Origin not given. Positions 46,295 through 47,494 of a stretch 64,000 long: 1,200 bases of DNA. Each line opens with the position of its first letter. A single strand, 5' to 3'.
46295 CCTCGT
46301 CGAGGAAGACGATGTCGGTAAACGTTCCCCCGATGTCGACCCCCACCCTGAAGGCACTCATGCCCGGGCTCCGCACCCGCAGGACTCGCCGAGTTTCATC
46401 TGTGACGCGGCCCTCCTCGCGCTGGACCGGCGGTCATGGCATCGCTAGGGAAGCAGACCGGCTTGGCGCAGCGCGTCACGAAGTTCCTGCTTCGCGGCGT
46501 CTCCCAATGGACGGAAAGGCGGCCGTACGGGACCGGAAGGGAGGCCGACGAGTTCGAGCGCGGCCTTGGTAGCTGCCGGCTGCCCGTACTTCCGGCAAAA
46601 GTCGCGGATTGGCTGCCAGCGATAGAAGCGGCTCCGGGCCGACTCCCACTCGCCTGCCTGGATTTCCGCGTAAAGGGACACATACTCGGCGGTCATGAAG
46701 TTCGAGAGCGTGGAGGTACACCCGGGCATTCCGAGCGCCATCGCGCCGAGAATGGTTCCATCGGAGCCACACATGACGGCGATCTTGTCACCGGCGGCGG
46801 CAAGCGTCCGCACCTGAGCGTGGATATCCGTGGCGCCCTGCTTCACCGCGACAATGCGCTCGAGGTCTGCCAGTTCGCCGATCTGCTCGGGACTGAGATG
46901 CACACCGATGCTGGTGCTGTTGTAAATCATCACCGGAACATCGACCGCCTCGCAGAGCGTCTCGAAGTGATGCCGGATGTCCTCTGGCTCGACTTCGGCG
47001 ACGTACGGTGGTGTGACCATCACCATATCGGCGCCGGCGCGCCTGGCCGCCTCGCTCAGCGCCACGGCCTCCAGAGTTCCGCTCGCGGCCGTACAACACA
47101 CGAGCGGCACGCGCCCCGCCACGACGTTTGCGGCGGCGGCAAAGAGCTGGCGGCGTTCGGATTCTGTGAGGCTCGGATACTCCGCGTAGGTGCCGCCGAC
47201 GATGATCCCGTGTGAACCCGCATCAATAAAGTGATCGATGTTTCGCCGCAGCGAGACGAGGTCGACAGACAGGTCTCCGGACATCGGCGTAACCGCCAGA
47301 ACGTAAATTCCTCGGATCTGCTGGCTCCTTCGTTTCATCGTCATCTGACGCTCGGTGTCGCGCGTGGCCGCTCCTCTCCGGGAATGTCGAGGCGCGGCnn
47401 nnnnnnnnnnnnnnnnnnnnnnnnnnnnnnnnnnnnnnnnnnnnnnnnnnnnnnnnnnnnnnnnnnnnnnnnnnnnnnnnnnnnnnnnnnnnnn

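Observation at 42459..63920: Co-oriented 14-gene, 21.5-kb import and catabolism unit for an unknown amide or lactam compound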

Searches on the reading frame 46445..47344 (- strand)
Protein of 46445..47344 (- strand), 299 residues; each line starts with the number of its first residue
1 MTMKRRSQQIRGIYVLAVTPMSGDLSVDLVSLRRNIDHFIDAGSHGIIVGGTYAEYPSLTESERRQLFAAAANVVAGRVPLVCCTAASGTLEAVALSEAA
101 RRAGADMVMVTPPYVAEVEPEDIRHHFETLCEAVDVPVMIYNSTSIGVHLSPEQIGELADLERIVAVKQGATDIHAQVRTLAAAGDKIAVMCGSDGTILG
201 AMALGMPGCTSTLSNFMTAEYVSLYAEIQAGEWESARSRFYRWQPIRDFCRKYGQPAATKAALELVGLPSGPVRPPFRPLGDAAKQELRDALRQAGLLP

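Call 4: search_protein_families(library=pfam, proteins=[window:46445-47344:-], max_evalue=0.01)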
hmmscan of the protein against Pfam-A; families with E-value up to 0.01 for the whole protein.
window:46445-47344:- (299 aa): 2 families
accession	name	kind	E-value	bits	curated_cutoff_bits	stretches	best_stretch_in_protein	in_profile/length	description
PF00701.28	DHDPS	-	2.4e-61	207.4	22.1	1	10-294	2-288/289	Dihydrodipicolinate synthetase family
PF13714.12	PEP_mutase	-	0.0044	17.1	31.5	1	31-166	86-220/240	Phosphoenolpyruvate phosphomutase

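Call 20: search_protein_families(library=ncbifam, proteins=[window:46445-47344:-], max_evalue=0.001)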
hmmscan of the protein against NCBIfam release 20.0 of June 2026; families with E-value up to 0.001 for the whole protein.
window:46445-47344:- (299 aa): 7 families
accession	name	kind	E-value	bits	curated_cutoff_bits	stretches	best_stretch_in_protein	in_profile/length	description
TIGR00674.1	dapA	equivalog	3.5e-50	170.5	206.15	1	15-294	4-285/286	4-hydroxy-tetrahydrodipicolinate synthase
TIGR02313.1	HpaI-NOT-DapA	exception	3e-42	144.4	396.7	1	11-299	2-293/294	2,4-dihydroxyhept-2-ene-1,7-dioic acid aldolase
NF002958.0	PRK03620.1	subfamily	1.3e-40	139.2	278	1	4-294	5-298/307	5-dehydro-4-deoxyglucarate dehydratase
TIGR03249.1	KdgD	equivalog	4.2e-38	131.1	373.95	1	8-294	7-297/299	5-dehydro-4-deoxyglucarate dehydratase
NF003164.0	PRK04147.1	equivalog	1.8e-33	116.1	281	1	8-293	2-288/294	N-acetylneuraminate lyase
TIGR00683.1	nanA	equivalog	9.5e-27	94.1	382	1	10-290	1-283/293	N-acetylneuraminate lyase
NF040954.1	Arch_KDGaldase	equivalog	2e-25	89.7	390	1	17-294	7-280/288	bifunctional 2-dehydro-3-deoxy-phosphogluconate/2-dehydro-3-deoxy-6-phosphogalactonate aldolase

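Call 40: search_solved_structures(query=window:46445-47344:-, max_evalue=1e-20)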
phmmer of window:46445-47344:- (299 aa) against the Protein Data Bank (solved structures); distinct sequences matched with E-value up to 1e-20: 79 (the best 60 are shown).
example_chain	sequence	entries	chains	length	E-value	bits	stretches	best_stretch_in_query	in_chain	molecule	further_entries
3hij_A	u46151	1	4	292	4.1e-42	147.8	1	16-291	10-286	Dihydrodipicolinate synthase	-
1xky_A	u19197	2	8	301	4.3e-42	147.7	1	15-291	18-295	dihydrodipicolinate synthase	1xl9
3flu_A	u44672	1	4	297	2.7e-38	135.2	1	10-297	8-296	Dihydrodipicolinate synthase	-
2yxg_A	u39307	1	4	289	4.1e-38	134.6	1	10-298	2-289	Dihydrodipicolinate synthase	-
2rfg_A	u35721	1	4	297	1.9e-36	129.2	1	10-293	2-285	Dihydrodipicolinate synthase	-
3pud_A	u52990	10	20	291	8e-36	127.1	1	10-298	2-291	Dihydrodipicolinate synthase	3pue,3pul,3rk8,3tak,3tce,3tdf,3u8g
6mqh_A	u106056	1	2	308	1.7e-35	126.1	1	8-298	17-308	4-hydroxy-tetrahydrodipicolinate synthase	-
3qze_A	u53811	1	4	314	1.1e-34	123.4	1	9-298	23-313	Dihydrodipicolinate synthase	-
6p90_A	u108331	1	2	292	1.4e-34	123.1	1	10-298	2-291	4-hydroxy-tetrahydrodipicolinate synthase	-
6xgs_A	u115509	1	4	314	3.4e-34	121.8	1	9-298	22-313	4-hydroxy-tetrahydrodipicolinate synthase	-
2vc6_A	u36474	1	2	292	3.8e-34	121.6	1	13-298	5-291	DIHYDRODIPICOLINATE SYNTHASE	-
3noe_A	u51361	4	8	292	8.9e-34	120.4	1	10-298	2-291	Dihydrodipicolinate synthase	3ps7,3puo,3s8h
1o5k_A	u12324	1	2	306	2.6e-33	118.9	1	9-298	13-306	4-hydroxy-tetrahydrodipicolinate synthase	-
3na8_A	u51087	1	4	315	2e-32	116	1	7-284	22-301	putative dihydrodipicolinate synthetase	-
7jz7_A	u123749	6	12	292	2.1e-32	115.9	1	12-298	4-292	4-hydroxy-tetrahydrodipicolinate synthase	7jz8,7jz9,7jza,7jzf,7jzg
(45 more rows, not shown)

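Call 62: find_homologous_proteins(query=window:46445-47344:-, max_evalue=1e-40)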
Query window:46445-47344:- (299 aa): 41 proteins with E <= 1e-40 among 8000 candidates.
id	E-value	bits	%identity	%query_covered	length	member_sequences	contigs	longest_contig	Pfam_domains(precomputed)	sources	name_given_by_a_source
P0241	1.0e-180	617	100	93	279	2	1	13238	PF00701.29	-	-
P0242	3.6e-160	550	82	100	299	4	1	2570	PF00701.29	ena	-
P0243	3.2e-158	544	80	100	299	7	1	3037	PF00701.29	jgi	-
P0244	3.2e-136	471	69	100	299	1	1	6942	PF00701.29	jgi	-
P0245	5.4e-131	454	66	98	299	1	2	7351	PF00701.29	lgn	-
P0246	1.1e-128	447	65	100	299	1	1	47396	PF00701.29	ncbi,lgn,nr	ncbi:MAG: dihydrodipicolinate synthetase [Bacilli bacterium]|nr:dihydrodipicolinate synthetase [Baci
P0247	1.1e-127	443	65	100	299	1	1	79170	PF00701.29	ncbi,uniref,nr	ncbi:dihydrodipicolinate synthase family protein [Paenibacillus caui]|uniref:dihydrodipicolinate syn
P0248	1.3e-126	440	68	98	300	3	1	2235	PF00701.29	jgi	jgi:4-hydroxy-tetrahydrodipicolinate synthase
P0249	1.6e-125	436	65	100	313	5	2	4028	PF00701.29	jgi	jgi:4-hydroxy-tetrahydrodipicolinate synthase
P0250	2.0e-125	436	63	98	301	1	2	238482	PF00701.29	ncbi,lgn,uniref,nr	ncbi:dihydrodipicolinate synthase family protein [Paenibacillus mendelii]|uniref:Dihydrodipicolinate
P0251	9.2e-124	430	64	99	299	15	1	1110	PF00701.29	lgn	-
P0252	9.7e-123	427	63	99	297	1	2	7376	PF00701.29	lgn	-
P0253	8.4e-122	424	63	100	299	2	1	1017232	PF00701.29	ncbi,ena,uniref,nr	ncbi:dihydrodipicolinate synthase family protein [Cohnella massiliensis]|uniref:dihydrodipicolinate 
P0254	8.8e-120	417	63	100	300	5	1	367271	PF00701.29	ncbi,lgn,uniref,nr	ncbi:dihydrodipicolinate synthase family protein [Paenibacillus montaniterrae]|uniref:Dihydrodipicol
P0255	1.4e-119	417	61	99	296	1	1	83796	PF00701.29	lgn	-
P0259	1.4e-117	410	61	99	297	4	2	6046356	PF00701.29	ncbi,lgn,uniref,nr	ncbi:4-hydroxy-tetrahydrodipicolinate synthase [Sporomusa silvacetica DSM 10669]|uniref:4-hydroxy-te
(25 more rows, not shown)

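Call 63: find_encoding_contigs(protein=P0247, flank=10000, max_places=1)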
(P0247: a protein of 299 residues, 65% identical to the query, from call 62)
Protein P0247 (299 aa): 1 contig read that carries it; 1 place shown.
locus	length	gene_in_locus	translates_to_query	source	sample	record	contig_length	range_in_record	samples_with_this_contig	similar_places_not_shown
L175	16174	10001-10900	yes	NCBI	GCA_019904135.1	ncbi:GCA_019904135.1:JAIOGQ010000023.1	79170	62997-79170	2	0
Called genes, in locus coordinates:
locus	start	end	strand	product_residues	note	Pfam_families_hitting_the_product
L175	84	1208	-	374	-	PF02746:MR_MLE_N, PF13378:MR_MLE_C, PF07476:MAAL_C (weak)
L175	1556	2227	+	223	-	PF00392:GntR, PF07729:FCD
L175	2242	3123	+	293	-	PF00497:SBP_bac_3, PF10613:Lig_chan-Glu_bd (weak)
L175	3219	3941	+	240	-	PF00528:BPD_transp_1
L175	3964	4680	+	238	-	PF02463:SMC_N, PF00005:ABC_tran, PF13304:AAA_21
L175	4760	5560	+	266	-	PF00795:CN_hydrolase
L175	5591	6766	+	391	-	PF01321:Creatinase_N, PF00557:Peptidase_M24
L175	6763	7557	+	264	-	PF23441:SDR (weak), PF00106:adh_short, PF08659:KR, PF13561:adh_short_C2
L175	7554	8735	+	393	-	PF04389:Peptidase_M28, PF01546:Peptidase_M20, PF07687:M20_dimer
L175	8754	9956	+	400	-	PF00155:Aminotran_1_2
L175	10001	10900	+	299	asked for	PF00701:DHDPS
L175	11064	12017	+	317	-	PF04055:Radical_SAM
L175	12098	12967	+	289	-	PF00165:HTH_AraC, PF12833:HTH_18, PF06445:GyrI-like, PF14526:Cass2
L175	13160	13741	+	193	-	PF00300:His_Phos_1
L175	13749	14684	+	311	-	PF01636:APH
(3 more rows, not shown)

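Call 64: find_encoding_contigs(protein=P0259, flank=10000, max_places=1)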
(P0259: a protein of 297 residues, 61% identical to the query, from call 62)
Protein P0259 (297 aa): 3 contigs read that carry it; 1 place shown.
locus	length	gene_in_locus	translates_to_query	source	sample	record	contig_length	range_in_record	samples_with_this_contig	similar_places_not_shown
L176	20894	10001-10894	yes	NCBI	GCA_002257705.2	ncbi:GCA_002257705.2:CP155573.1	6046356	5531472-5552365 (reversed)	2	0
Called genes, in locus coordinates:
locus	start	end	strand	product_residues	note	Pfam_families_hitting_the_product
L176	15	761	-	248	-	PF02682:CT_C_D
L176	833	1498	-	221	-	PF00392:GntR, PF07729:FCD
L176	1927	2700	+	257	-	PF00005:ABC_tran, PF13304:AAA_21 (faint), PF12399:BCA_ABC_TP_C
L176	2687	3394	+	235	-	PF13555:AAA_29 (weak), PF00005:ABC_tran, PF13304:AAA_21 (faint)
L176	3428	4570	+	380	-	PF13433:Peripla_BP_5, PF13458:Peripla_BP_6, PF01094:ANF_receptor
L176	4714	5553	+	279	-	PF00795:CN_hydrolase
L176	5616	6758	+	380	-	PF01546:Peptidase_M20, PF07687:M20_dimer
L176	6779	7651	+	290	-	PF02653:BPD_transp_2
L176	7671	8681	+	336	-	PF02653:BPD_transp_2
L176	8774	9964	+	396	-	PF00155:Aminotran_1_2, PF01041:DegT_DnrJ_EryC1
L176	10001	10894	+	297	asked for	PF00701:DHDPS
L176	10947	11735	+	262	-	PF00106:adh_short, PF13561:adh_short_C2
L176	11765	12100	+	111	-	PF00190:Cupin_1 (weak), PF01050:MannoseP_isomer (weak), PF02311:AraC_binding (weak), PF07883:Cupin_2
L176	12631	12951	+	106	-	PF03992:ABM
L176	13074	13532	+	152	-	PF08784:RPA_C (faint), PF01047:MarR, PF12802:MarR_2, PF13412:HTH_24, PF13463:HTH_27, PF13601:HTH_34 (weak)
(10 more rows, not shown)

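Call 65: find_encoding_contigs(protein=P0244, flank=10000, max_places=1)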
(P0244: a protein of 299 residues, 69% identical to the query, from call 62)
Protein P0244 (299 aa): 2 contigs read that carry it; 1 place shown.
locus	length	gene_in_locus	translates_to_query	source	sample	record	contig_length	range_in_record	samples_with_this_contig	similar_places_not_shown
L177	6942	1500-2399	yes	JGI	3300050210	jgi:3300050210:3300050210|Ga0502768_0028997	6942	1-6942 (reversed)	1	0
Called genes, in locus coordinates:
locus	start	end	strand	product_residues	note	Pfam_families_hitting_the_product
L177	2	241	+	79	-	?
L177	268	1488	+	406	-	PF00155:Aminotran_1_2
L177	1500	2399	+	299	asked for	PF00701:DHDPS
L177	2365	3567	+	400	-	PF01321:Creatinase_N, PF00557:Peptidase_M24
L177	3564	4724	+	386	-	PF01546:Peptidase_M20, PF07687:M20_dimer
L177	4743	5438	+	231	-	PF00392:GntR, PF07729:FCD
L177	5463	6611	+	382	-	PF01321:Creatinase_N, PF00557:Peptidase_M24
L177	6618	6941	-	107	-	?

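Call 92: find_encoding_contigs(protein=P0243, flank=5000, max_places=3)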
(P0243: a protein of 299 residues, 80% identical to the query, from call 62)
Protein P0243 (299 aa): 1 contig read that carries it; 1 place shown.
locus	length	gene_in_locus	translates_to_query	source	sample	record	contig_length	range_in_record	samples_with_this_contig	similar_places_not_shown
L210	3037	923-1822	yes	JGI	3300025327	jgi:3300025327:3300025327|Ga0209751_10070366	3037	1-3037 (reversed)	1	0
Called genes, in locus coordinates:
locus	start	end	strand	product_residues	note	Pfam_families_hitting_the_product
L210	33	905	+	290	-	PF00155:Aminotran_1_2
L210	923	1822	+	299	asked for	PF00701:DHDPS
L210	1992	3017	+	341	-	PF14336:GLUCM-like_C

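Call 93: find_encoding_contigs(protein=P0245, flank=8000, max_places=2)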
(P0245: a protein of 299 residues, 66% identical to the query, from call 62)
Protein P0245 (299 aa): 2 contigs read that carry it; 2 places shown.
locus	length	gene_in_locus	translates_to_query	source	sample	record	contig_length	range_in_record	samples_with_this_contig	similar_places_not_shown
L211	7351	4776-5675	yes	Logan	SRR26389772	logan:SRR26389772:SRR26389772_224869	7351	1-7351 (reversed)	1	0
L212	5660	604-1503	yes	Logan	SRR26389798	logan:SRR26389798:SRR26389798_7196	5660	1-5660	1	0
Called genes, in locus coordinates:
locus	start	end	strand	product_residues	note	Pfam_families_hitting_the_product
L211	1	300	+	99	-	?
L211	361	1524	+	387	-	PF01321:Creatinase_N, PF00557:Peptidase_M24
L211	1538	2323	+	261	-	PF00106:adh_short, PF08659:KR, PF13561:adh_short_C2, PF23441:SDR (weak)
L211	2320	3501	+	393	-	PF04389:Peptidase_M28, PF01546:Peptidase_M20, PF07687:M20_dimer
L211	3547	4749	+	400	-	PF00155:Aminotran_1_2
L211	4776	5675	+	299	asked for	PF00701:DHDPS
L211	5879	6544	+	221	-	PF00392:GntR, PF07729:FCD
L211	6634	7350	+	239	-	?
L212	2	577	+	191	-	?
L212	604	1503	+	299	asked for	PF00701:DHDPS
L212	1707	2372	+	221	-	PF00392:GntR, PF07729:FCD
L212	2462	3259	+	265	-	PF00795:CN_hydrolase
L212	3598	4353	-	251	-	PF13087:AAA_12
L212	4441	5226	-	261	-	-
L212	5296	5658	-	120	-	?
